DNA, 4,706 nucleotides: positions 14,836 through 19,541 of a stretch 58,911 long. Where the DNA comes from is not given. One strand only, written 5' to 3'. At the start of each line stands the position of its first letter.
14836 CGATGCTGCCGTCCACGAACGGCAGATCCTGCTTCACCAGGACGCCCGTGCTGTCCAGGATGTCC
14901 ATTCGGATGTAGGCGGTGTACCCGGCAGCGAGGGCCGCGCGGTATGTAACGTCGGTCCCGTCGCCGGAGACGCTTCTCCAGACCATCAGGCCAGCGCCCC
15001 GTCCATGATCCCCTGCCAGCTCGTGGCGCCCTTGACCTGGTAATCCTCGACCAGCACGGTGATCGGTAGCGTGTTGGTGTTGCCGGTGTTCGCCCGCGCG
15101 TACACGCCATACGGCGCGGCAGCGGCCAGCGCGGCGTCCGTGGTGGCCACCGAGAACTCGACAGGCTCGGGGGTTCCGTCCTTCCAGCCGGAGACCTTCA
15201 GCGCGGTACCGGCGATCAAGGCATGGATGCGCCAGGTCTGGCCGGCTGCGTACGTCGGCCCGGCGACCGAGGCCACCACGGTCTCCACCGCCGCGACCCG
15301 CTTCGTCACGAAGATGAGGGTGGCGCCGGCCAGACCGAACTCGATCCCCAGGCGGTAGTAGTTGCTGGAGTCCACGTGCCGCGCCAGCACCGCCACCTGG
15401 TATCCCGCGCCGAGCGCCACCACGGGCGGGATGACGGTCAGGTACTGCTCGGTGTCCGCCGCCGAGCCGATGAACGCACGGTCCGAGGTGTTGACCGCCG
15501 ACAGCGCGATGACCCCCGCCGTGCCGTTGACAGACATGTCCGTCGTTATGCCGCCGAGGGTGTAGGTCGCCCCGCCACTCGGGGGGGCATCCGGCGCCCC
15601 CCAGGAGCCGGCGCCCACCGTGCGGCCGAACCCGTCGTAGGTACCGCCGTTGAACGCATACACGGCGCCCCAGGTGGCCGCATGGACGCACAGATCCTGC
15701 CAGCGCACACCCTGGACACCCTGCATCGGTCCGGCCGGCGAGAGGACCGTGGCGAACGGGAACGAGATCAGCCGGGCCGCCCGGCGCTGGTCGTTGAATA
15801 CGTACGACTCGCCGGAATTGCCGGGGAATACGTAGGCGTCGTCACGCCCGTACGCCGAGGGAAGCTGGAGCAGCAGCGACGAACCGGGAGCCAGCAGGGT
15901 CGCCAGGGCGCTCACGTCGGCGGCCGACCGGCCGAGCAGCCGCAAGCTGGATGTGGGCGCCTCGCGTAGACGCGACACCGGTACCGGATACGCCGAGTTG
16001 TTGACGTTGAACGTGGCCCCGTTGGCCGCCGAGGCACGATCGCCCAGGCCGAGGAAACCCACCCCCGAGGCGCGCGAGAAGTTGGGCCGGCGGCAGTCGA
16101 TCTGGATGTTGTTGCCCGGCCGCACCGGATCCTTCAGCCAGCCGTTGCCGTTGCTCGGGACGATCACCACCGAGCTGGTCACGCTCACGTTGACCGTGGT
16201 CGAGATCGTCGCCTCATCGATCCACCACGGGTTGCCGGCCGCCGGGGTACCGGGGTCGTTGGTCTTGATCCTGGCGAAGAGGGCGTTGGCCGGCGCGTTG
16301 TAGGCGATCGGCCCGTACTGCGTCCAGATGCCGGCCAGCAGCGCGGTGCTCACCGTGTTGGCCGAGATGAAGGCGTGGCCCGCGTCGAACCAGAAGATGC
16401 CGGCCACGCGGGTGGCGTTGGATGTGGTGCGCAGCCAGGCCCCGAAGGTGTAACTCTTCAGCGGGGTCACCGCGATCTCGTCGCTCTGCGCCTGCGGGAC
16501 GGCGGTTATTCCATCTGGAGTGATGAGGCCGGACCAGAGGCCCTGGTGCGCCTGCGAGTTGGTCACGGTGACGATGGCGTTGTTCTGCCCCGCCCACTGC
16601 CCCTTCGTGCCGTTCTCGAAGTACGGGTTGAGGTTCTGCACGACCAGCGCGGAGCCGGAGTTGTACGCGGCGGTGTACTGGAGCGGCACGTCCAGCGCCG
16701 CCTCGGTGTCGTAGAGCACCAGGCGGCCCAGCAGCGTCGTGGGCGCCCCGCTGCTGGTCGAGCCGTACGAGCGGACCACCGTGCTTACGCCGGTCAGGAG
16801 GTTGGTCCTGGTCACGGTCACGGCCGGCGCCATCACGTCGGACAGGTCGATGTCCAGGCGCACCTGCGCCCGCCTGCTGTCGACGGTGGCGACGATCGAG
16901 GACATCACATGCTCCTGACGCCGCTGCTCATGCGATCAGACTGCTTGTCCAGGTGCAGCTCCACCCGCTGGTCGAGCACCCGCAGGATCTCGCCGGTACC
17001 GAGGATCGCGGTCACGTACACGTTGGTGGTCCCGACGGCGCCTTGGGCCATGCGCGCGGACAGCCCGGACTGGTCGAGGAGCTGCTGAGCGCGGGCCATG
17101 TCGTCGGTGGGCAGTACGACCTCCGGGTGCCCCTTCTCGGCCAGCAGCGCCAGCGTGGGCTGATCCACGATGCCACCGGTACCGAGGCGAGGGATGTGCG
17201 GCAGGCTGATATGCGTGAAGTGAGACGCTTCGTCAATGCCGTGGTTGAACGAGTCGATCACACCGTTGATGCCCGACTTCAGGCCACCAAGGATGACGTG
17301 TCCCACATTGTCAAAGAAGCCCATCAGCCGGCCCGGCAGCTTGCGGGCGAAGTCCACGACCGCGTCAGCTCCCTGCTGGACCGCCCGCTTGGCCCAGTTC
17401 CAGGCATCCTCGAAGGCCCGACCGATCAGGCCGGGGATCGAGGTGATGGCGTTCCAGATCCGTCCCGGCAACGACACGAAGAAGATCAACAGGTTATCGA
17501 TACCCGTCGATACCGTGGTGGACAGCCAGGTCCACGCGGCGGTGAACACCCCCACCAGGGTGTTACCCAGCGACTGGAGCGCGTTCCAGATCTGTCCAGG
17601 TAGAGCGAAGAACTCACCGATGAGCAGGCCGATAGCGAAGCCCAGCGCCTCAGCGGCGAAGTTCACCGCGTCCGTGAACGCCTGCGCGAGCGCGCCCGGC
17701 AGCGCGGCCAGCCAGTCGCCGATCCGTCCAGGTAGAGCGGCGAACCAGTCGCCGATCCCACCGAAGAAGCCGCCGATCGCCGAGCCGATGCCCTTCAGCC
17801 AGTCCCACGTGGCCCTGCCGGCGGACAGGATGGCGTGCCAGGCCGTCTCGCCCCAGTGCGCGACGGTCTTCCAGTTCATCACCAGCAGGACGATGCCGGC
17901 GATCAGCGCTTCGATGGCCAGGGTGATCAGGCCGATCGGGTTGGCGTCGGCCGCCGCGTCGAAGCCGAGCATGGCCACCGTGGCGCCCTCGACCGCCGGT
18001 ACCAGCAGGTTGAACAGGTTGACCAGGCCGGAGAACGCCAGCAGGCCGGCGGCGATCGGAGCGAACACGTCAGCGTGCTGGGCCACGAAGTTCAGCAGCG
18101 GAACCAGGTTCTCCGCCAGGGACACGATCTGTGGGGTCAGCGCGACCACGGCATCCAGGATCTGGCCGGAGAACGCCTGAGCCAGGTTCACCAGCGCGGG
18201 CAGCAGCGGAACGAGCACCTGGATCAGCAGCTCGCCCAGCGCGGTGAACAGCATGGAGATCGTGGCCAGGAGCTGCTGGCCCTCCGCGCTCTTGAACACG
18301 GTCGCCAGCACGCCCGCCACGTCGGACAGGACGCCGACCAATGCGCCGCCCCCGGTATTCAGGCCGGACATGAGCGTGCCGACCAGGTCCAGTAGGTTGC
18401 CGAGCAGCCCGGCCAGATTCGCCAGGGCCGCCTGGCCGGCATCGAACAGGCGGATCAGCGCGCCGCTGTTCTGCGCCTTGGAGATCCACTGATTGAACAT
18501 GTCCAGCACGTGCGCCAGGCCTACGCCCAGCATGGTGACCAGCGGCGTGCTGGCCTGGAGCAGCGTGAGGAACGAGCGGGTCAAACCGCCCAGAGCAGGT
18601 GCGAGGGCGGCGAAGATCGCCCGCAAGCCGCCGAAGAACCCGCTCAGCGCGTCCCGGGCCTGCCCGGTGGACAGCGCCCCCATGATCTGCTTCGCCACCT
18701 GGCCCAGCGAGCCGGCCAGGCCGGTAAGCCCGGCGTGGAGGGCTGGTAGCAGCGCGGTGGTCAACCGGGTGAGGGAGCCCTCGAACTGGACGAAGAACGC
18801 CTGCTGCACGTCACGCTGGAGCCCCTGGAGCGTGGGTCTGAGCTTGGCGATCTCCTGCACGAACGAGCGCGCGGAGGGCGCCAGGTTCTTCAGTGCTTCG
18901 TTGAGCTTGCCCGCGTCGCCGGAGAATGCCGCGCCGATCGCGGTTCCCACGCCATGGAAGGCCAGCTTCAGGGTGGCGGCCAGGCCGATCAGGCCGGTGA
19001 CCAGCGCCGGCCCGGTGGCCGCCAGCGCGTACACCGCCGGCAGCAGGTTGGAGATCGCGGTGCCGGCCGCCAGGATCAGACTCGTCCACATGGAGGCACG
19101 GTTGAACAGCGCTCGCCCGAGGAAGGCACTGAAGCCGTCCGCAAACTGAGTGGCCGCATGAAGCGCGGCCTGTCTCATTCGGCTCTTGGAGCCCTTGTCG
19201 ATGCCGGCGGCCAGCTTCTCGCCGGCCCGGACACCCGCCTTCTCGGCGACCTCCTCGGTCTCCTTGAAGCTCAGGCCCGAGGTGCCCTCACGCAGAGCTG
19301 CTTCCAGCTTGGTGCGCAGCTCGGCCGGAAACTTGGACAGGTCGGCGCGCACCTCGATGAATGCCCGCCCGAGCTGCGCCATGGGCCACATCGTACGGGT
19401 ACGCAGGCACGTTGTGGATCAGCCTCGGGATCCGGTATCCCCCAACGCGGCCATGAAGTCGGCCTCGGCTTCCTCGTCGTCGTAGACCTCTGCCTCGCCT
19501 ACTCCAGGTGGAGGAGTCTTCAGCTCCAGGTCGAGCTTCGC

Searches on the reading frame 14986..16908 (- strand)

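Call 49: search_protein_families(library=phrogs, proteins=[window:14986-16908:-], max_evalue=0.001)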
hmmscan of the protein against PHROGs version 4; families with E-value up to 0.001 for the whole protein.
window:14986-16908:- (640 aa): 2 families
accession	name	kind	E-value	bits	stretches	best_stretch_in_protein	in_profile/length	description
phrog_24476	-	other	5.2e-32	111.6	2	418-625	824-1032/1066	phosphodiesterase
phrog_16363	-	unknown function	1.5e-18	67.5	2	256-418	594-744/757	-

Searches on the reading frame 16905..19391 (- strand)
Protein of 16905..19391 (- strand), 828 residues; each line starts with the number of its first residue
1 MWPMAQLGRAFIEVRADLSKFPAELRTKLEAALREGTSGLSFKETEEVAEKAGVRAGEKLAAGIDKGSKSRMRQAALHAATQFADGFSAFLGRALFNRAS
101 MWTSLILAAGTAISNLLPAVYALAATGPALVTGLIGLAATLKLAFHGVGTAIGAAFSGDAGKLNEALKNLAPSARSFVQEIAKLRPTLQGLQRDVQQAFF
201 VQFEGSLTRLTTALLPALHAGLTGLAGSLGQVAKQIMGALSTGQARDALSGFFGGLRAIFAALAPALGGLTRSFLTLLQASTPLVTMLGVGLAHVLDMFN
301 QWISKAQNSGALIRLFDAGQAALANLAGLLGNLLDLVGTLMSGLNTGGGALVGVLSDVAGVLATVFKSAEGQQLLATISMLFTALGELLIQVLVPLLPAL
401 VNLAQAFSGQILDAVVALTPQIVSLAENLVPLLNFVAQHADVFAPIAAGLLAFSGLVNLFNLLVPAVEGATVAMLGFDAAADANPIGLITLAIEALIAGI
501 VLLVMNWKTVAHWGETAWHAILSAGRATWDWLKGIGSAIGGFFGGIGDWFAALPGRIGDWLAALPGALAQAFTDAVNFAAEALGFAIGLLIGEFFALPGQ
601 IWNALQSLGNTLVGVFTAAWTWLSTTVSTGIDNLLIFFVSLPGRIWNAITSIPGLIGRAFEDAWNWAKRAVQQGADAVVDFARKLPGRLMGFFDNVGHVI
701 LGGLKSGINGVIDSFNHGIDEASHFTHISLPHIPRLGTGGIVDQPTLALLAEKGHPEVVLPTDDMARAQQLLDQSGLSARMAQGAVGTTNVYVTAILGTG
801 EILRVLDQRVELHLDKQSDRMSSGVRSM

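Call 49: search_protein_families(library=phrogs, proteins=[window:16905-19391:-], max_evalue=0.001)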
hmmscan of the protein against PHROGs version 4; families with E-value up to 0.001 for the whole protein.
window:16905-19391:- (828 aa): 26 families (the best 25 are shown)
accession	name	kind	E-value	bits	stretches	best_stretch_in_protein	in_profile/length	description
phrog_305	-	tail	2.2e-47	163.3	2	8-613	14-669/1001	tail length tape measure protein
phrog_4197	-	tail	1.9e-41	142.9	1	154-716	494-1090/1783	tail length tape measure protein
phrog_6090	-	tail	2e-32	112.9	2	158-377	455-674/1853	tail length tape measure protein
phrog_3547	-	tail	5.2e-32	111.7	1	161-421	311-575/1767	tail length tape measure protein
phrog_1535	-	tail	6.4e-32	111.7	1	199-805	525-1132/1152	tail length tape measure protein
phrog_934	-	tail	2.9e-31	108.8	1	40-558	114-625/1988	tail length tape measure protein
phrog_58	-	tail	3.5e-26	92.9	1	41-770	290-991/1544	tail length tape measure protein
phrog_6435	-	tail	3.5e-23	82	1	61-333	250-522/2090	tail length tape measure protein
phrog_2337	-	tail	2.6e-20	73.3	1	43-328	123-402/1326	tail length tape measure protein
phrog_5448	-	tail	5.2e-19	67.7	2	316-716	1531-1944/3103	tail length tape measure protein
phrog_971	-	lysis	2.9e-17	63.7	1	4-718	16-778/1338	endolysin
phrog_1272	-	tail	9e-16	57.8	1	378-720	543-871/1606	tail length tape measure protein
phrog_8462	-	tail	5.7e-15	56.1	1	338-582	184-397/672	tail length tape measure protein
phrog_991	-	tail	2.5e-14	52.9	1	372-765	565-878/1966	tail length tape measure protein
phrog_4200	-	tail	1.9e-13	50.8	1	414-713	146-438/732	tail length tape measure protein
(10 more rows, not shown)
